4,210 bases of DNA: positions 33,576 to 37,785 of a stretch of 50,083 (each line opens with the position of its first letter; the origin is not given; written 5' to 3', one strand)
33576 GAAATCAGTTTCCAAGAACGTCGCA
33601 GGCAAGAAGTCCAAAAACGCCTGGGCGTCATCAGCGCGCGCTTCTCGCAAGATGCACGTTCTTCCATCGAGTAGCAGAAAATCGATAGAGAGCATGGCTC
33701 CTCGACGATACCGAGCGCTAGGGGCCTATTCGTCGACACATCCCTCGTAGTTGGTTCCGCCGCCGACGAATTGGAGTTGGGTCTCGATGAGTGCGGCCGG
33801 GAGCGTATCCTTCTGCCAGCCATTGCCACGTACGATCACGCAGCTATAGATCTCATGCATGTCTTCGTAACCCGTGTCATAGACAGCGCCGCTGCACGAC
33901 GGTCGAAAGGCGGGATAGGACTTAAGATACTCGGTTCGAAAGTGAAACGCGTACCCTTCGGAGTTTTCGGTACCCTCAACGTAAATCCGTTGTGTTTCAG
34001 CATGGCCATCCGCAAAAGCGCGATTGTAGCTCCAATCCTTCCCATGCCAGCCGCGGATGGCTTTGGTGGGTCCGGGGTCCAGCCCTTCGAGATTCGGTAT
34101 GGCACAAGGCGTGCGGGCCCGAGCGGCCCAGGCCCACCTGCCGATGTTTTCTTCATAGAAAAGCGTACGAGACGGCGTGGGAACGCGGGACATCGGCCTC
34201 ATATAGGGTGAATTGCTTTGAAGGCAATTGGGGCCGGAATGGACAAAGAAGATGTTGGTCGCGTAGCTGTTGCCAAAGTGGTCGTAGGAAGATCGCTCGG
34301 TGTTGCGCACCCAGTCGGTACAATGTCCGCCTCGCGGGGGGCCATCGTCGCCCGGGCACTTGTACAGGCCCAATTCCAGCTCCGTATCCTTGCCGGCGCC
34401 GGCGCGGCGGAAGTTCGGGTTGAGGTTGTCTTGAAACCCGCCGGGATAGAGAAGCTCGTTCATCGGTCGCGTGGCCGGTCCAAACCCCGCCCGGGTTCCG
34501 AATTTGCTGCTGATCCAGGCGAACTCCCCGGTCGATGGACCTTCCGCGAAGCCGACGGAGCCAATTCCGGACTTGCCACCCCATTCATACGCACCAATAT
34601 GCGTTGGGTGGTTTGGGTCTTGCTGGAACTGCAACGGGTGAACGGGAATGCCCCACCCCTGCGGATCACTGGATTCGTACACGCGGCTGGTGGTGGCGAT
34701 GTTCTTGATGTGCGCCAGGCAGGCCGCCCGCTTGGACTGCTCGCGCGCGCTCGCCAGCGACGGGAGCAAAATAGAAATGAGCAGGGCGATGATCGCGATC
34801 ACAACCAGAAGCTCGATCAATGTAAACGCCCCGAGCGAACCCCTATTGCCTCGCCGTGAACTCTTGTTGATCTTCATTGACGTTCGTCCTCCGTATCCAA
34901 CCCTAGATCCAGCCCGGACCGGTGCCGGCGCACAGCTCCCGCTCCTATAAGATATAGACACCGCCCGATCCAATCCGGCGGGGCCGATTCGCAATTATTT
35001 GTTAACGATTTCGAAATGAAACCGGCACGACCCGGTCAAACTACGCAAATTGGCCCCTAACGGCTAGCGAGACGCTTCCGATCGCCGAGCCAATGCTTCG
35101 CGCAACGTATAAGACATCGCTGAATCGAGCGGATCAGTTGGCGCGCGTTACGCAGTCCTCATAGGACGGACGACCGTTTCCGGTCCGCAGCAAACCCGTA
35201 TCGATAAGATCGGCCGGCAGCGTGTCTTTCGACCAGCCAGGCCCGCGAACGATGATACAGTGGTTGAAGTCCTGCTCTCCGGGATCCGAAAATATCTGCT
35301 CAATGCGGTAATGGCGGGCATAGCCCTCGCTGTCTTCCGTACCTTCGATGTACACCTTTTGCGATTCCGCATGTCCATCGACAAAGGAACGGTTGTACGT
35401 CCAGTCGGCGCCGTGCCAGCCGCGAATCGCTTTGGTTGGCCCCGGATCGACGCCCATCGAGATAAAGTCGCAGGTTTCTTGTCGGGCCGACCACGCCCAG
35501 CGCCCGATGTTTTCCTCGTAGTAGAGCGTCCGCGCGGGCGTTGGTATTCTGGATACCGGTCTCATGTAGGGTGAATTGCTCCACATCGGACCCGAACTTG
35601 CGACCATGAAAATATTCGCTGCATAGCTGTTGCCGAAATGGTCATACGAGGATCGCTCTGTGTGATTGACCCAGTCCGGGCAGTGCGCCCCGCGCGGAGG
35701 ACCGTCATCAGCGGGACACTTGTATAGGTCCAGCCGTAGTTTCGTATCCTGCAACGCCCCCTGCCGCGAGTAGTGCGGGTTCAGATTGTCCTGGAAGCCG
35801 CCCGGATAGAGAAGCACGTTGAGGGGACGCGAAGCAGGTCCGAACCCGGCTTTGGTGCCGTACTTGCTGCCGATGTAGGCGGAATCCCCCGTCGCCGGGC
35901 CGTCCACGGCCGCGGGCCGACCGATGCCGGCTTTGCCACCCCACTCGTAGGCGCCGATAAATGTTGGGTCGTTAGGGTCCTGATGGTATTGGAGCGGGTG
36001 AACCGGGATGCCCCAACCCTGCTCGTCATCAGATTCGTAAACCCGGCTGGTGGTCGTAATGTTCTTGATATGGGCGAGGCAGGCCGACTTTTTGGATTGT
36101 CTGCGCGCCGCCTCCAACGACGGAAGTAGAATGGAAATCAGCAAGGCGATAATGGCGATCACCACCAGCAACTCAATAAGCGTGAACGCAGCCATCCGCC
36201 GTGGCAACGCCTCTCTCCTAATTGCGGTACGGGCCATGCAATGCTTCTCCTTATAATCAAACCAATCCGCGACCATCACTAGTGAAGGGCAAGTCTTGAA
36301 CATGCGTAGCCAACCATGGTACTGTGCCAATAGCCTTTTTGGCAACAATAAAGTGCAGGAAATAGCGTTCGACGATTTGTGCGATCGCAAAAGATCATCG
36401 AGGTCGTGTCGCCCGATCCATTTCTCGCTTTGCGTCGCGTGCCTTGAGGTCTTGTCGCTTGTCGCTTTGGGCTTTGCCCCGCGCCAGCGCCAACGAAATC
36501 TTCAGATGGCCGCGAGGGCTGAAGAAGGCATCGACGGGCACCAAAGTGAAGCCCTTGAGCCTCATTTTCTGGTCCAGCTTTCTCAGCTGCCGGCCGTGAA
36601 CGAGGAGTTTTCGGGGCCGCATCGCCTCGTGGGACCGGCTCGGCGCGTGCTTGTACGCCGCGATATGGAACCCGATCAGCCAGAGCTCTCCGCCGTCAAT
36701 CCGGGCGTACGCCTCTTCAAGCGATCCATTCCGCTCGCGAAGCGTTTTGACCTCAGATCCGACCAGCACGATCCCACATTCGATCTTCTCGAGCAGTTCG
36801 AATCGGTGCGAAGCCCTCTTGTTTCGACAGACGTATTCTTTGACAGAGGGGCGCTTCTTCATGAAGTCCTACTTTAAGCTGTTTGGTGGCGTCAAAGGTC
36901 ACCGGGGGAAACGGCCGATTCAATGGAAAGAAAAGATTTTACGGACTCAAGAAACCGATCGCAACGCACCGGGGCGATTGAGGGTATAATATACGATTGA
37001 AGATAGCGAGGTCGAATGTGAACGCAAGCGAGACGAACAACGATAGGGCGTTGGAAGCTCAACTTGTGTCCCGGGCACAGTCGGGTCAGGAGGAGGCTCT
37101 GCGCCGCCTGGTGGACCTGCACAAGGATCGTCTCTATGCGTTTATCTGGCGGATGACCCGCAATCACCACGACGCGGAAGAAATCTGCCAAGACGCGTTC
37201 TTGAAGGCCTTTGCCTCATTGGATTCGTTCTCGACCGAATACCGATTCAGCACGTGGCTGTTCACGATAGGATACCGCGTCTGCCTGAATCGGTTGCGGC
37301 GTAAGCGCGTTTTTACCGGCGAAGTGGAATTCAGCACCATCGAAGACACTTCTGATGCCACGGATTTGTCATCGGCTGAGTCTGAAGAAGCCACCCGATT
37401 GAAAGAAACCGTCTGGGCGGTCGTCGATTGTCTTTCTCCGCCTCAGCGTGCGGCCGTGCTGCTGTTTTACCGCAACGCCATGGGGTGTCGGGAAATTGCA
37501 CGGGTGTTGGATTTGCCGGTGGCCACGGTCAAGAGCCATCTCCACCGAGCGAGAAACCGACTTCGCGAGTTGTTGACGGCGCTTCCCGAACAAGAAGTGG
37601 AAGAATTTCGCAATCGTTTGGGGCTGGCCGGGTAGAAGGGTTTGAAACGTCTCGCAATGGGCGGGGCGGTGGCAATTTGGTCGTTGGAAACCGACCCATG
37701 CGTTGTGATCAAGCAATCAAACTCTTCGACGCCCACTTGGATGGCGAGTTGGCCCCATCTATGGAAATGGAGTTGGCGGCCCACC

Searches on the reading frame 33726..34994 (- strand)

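Call 8: search_protein_families(library=pfam, proteins=[window:33726-34994:-], max_evalue=0.001)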
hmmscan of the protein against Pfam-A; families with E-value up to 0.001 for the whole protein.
window:33726-34994:- (422 aa): 1 family
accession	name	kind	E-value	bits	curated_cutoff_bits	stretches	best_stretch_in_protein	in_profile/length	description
PF07963.17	N_methyl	-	0.00086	19.2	21.2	0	56-77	6-27/27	Prokaryotic N-terminal methylation motif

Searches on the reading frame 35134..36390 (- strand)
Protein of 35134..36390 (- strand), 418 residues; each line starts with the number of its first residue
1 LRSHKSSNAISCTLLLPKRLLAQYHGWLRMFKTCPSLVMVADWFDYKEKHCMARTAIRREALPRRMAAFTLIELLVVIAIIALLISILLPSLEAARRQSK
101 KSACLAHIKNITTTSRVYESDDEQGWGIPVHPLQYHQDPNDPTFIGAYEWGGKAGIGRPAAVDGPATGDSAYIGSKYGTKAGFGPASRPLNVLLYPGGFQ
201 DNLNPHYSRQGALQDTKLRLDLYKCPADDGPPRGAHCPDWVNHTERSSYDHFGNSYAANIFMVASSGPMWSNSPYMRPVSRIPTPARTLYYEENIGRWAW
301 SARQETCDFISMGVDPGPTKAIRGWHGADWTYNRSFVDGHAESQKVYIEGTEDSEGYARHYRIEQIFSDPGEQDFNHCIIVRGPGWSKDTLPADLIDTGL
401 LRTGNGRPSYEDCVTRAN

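Call 8: search_protein_families(library=pfam, proteins=[window:35134-36390:-], max_evalue=0.001)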
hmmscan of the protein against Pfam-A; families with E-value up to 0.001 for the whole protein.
window:35134-36390:- (418 aa): 1 family
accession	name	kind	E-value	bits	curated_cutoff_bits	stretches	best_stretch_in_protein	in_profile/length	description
PF07963.17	N_methyl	-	1.5e-06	27.9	21.2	1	64-89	2-27/27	Prokaryotic N-terminal methylation motif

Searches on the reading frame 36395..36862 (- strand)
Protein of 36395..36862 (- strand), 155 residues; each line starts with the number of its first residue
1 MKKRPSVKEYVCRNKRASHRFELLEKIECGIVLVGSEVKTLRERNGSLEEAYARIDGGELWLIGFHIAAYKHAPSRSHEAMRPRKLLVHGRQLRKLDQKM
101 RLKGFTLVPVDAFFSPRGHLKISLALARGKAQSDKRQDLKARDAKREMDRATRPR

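Call 8: search_protein_families(library=pfam, proteins=[window:36395-36862:-], max_evalue=0.001)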
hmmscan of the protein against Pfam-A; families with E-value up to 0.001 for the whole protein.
window:36395-36862:- (155 aa): 1 family
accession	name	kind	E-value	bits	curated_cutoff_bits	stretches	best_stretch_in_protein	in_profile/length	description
PF01668.23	SmpB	-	8.1e-49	165.7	27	1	11-153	1-142/143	SmpB protein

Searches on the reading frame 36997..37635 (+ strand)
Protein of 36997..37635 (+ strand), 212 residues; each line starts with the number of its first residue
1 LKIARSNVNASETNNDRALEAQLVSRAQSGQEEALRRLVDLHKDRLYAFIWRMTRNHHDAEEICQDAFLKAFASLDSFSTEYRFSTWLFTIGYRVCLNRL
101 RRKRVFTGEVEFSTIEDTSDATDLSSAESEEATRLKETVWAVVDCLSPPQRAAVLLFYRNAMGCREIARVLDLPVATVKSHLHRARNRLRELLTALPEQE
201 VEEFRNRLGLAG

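Call 8: search_protein_families(library=pfam, proteins=[window:36997-37635:+], max_evalue=0.001)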
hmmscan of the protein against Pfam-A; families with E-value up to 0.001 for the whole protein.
window:36997-37635:+ (212 aa): 5 families
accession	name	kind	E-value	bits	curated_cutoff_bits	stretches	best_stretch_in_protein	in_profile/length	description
PF04542.20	Sigma70_r2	-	3.9e-17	62.2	24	1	38-104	1-69/71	Sigma-70 region 2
PF08281.18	Sigma70_r4_2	-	5.9e-14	51.9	25.7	1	139-189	4-54/54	Sigma-70, region 4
PF04545.22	Sigma70_r4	-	2.2e-07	30.7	24.1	1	144-191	3-50/50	Sigma-70, region 4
PF07638.17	Sigma70_ECF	-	4.5e-06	27.1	21.1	1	22-191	6-181/185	ECF sigma factor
PF13384.12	HTH_23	-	0.00036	20.7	24.6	1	150-185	6-41/50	Homeodomain-like domain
